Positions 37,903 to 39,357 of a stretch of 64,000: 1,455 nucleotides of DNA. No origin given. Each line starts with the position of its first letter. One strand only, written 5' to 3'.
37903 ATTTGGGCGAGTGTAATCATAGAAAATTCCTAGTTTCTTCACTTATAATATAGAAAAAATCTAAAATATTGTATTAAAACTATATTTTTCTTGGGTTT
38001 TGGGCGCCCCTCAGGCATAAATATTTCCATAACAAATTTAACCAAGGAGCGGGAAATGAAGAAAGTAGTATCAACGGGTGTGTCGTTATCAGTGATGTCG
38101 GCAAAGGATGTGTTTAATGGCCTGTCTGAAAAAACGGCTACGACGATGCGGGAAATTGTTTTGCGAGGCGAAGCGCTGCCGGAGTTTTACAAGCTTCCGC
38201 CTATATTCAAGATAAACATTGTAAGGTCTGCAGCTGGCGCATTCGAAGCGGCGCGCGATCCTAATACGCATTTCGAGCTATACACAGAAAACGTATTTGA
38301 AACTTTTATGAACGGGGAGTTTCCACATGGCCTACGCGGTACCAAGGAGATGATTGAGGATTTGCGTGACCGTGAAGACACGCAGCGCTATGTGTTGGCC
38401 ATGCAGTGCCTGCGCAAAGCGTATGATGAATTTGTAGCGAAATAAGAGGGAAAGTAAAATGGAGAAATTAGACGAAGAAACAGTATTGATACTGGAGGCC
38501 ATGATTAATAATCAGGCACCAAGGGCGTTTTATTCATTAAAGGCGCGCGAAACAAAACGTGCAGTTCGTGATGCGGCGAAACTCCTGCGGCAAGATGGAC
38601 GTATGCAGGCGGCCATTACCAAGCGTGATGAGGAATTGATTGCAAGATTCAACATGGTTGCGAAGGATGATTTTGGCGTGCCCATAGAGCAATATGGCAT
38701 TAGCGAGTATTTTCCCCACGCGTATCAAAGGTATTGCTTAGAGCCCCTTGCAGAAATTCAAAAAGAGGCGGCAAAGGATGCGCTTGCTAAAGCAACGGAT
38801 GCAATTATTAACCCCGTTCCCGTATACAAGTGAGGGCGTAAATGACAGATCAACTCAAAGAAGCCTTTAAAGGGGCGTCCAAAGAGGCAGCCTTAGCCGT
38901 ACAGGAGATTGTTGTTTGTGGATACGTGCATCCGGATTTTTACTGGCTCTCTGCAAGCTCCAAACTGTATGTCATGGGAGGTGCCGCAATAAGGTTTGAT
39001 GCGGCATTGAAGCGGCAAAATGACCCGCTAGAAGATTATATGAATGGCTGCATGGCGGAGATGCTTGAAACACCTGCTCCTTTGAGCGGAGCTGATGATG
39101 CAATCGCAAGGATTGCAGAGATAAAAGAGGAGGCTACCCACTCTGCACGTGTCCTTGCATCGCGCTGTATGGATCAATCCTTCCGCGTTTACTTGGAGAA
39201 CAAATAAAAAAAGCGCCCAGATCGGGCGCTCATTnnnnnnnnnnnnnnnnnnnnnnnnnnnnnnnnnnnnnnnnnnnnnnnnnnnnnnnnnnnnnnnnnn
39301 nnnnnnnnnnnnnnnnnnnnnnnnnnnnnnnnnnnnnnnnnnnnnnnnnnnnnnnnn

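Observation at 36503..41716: AT-rich island between clpP and acnA with two paralogous XRE regulators, each divergent from an uncharacterised cargo unit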

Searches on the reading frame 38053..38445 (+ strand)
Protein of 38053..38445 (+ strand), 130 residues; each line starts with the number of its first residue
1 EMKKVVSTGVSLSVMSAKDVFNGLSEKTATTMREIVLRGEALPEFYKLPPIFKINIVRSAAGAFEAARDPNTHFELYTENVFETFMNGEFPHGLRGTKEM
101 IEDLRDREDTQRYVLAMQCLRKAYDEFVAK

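Call 3: search_protein_families(library=pfam, proteins=[window:38053-38445:+], max_evalue=1)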
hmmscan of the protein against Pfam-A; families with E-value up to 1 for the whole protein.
window:38053-38445:+ (130 aa): 0 families

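Call 4: search_protein_families(library=padloc, proteins=[window:38053-38445:+], max_evalue=1)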
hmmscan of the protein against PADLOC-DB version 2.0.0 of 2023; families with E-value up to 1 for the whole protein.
window:38053-38445:+ (130 aa): 2 families
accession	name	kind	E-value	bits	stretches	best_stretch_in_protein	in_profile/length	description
PDLC00865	E2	-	0.012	13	1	82-121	127-166/219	E2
PDLC00872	E2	-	0.041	11.3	1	76-121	118-163/216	E2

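Call 5: search_protein_families(library=ncbifam, proteins=[window:38053-38445:+], max_evalue=1)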
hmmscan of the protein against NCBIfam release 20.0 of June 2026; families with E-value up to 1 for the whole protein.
window:38053-38445:+ (130 aa): 0 families

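Call 78: search_dna_similar(query=window:38056-38445:+, collection=phages, mode=protein, max_evalue=0.01)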
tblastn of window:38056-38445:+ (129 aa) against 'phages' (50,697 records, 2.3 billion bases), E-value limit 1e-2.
No match.

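Call 81: search_protein_families(library=phrogs, proteins=[window:38056-38445:+], max_evalue=0.01)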
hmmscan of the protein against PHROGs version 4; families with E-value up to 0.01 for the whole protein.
window:38056-38445:+ (129 aa): 0 families

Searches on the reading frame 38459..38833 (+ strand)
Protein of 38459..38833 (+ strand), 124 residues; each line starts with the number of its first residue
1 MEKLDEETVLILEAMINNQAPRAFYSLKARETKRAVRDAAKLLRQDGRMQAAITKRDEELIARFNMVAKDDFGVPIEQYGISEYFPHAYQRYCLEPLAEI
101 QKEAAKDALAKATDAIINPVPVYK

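Call 3: search_protein_families(library=pfam, proteins=[window:38459-38833:+], max_evalue=1)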
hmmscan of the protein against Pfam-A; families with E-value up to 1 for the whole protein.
window:38459-38833:+ (124 aa): 0 families

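Call 4: search_protein_families(library=padloc, proteins=[window:38459-38833:+], max_evalue=1)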
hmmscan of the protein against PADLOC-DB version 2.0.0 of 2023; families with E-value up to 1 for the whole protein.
window:38459-38833:+ (124 aa): 0 families

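Call 5: search_protein_families(library=ncbifam, proteins=[window:38459-38833:+], max_evalue=1)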
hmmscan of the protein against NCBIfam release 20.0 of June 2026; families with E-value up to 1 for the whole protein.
window:38459-38833:+ (124 aa): 0 families

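Call 79: search_dna_similar(query=window:38459-38833:+, collection=phages, mode=protein, max_evalue=0.01)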
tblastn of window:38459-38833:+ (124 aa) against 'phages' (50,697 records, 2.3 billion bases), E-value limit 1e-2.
No match.

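Call 81: search_protein_families(library=phrogs, proteins=[window:38459-38833:+], max_evalue=0.01)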
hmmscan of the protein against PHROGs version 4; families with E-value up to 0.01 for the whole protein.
window:38459-38833:+ (124 aa): 0 families

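Call 94: search_solved_structures(query=window:38459-38833:+, max_evalue=10)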
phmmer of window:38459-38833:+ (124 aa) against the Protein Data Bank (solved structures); distinct sequences matched with E-value up to 10: 0.

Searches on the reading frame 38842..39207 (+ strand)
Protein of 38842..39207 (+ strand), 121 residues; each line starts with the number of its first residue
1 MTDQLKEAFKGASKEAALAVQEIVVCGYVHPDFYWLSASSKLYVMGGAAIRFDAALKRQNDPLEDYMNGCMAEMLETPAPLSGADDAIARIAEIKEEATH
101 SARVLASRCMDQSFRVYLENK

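Call 3: search_protein_families(library=pfam, proteins=[window:38842-39207:+], max_evalue=1)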
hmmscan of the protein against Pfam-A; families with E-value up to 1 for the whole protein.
window:38842-39207:+ (121 aa): 0 families

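Call 4: search_protein_families(library=padloc, proteins=[window:38842-39207:+], max_evalue=1)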
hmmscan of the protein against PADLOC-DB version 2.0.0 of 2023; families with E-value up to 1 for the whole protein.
window:38842-39207:+ (121 aa): 0 families

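Call 5: search_protein_families(library=ncbifam, proteins=[window:38842-39207:+], max_evalue=1)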
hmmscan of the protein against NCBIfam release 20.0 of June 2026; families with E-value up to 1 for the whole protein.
window:38842-39207:+ (121 aa): 0 families

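Call 25: find_homologous_proteins(query=A2, max_evalue=0.01)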
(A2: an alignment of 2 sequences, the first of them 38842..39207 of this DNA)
Query A2 (2 sequences) (121 aa, profile of the alignment): 2 proteins with E <= 0.01 among 258 candidates.
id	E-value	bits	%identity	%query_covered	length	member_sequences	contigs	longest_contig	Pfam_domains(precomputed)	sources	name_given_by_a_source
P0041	1.9e-65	237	28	90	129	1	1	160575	-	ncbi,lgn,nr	ncbi:MAG: hypothetical protein GC136_05385 [Alphaproteobacteria bacterium]|nr:hypothetical protein [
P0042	1.7e-59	217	100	100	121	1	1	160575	-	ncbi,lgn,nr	ncbi:MAG: hypothetical protein GC136_05395 [Alphaproteobacteria bacterium]|nr:hypothetical protein [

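Call 80: search_dna_similar(query=window:38842-39207:+, collection=phages, mode=protein, max_evalue=0.01)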
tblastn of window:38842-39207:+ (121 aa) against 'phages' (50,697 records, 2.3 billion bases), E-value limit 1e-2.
No match.

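Call 81: search_protein_families(library=phrogs, proteins=[window:38842-39207:+], max_evalue=0.01)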
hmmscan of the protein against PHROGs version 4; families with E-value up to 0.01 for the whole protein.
window:38842-39207:+ (121 aa): 0 families

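Call 93: search_solved_structures(query=A2, max_evalue=10)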
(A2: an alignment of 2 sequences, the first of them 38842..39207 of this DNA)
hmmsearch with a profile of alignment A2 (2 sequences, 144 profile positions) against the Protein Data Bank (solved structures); distinct sequences matched with E-value up to 10: 15.
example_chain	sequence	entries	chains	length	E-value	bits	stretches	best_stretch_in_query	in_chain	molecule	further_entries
5w93_A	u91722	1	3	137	0.14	15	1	41-129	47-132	Breast cancer anti-estrogen resistance protein 1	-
3h60_A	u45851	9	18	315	0.25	14.2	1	14-56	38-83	Serine/threonine-protein phosphatase 5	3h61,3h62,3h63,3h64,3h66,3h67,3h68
1s95_A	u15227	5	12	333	0.27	14.1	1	14-56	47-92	Serine/threonine protein phosphatase 5 | Serine/threonine-protein phosphatase 5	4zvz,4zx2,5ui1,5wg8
5hpe_A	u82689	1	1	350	0.29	14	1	14-56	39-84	Serine/threonine-protein phosphatase 5,Hsp90 co-chaperone Cdc37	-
8gae_E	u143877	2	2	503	0.34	13.8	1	14-56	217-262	Serine/threonine-protein phosphatase 5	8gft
1gn2_A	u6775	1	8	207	0.4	13.6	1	86-133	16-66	SUPEROXIDE DISMUTASE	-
1gn4_A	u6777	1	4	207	0.4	13.5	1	86-133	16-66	SUPEROXIDE DISMUTASE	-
7zr5_P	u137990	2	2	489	0.4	13.5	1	14-56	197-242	Serine/threonine-protein phosphatase 5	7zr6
1gn6_A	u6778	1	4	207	0.4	13.5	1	86-133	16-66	SUPEROXIDE DISMUTASE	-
1gn3_A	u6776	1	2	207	0.4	13.5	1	86-133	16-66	SUPEROXIDE DISMUTASE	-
1ids_A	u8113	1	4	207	0.41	13.5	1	86-133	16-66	IRON SUPEROXIDE DISMUTASE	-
1wao_1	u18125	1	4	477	0.41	13.5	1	14-56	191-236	SERINE/THREONINE PROTEIN PHOSPHATASE 5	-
4ja7_A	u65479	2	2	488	0.85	12.5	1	14-56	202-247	Serine/threonine-protein phosphatase 5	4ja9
3t6g_B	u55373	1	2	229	1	12.3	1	41-129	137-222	Breast cancer anti-estrogen resistance protein 1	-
1fcd_C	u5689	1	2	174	1.3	11.9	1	17-69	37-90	FLAVOCYTOCHROME C SULFIDE DEHYDROGENASE (CYTOCHROME SUBUNIT)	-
